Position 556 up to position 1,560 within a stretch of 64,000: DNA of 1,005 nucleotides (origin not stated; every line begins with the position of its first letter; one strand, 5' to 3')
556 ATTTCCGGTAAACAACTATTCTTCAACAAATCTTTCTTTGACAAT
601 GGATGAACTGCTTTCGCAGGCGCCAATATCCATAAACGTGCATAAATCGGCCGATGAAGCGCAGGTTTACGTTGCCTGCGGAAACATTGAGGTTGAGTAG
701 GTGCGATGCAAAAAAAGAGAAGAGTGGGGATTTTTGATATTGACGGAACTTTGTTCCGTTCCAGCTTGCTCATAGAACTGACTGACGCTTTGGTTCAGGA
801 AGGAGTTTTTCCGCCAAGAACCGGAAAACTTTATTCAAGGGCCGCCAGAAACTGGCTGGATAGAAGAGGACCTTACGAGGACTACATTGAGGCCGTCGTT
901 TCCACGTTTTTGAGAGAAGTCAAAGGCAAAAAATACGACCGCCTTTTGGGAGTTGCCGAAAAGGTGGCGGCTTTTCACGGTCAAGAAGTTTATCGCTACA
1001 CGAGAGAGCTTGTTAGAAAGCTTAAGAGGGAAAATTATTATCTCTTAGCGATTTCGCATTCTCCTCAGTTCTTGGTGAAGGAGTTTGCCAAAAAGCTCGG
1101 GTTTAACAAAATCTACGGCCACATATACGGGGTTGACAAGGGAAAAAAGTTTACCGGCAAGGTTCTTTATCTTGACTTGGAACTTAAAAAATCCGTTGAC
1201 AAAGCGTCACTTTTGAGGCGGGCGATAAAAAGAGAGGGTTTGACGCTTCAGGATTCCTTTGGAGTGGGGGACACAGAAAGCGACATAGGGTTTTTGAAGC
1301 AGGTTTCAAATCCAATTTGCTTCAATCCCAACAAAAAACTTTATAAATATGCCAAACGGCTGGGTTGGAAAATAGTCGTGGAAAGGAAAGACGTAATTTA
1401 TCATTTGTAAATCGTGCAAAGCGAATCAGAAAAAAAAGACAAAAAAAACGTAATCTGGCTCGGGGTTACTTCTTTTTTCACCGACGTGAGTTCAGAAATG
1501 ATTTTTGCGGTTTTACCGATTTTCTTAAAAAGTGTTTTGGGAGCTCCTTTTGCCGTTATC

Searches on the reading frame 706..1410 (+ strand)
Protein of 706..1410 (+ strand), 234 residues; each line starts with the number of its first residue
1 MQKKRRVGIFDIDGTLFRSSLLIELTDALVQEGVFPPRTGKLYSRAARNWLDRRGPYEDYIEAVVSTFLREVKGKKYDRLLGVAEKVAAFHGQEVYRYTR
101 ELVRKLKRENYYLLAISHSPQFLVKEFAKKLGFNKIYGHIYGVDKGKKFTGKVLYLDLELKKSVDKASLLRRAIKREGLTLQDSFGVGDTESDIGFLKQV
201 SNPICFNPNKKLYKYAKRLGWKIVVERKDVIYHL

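Call 41: find_encoding_contigs(protein=window:706-1410:+, flank=10000, max_places=2)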
Protein window:706-1410:+ (234 aa): 2 contigs read that carry it; 2 places shown.
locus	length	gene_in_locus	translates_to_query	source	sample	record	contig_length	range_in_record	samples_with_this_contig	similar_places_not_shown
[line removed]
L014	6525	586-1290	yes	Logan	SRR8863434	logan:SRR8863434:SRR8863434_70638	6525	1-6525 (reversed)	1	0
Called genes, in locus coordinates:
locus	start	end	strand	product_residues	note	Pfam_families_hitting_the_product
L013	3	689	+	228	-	?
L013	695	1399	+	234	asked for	PF00702:Hydrolase, PF13419:HAD_2 (faint), PF12710:HAD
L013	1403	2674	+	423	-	PF07690:MFS_1, PF11700:ATG22 (weak)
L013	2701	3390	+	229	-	PF12705:PDDEXK_1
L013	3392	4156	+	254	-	PF00459:Inositol_P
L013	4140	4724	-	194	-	PF08207:EFP_N, PF09285:Elong-fact-P_C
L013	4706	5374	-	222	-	PF14716:HHH_8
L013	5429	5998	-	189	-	PF06325:PrmA (faint)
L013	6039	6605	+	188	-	PF02834:LigT_PEase, PF13563:2_5_RNA_ligase2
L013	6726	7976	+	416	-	PF01225:Mur_ligase, PF08245:Mur_ligase_M, PF02875:Mur_ligase_C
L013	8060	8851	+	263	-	PF00691:OmpA (weak)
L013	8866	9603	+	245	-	-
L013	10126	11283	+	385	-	-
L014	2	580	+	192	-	?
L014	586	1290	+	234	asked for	PF00702:Hydrolase, PF13419:HAD_2 (faint), PF12710:HAD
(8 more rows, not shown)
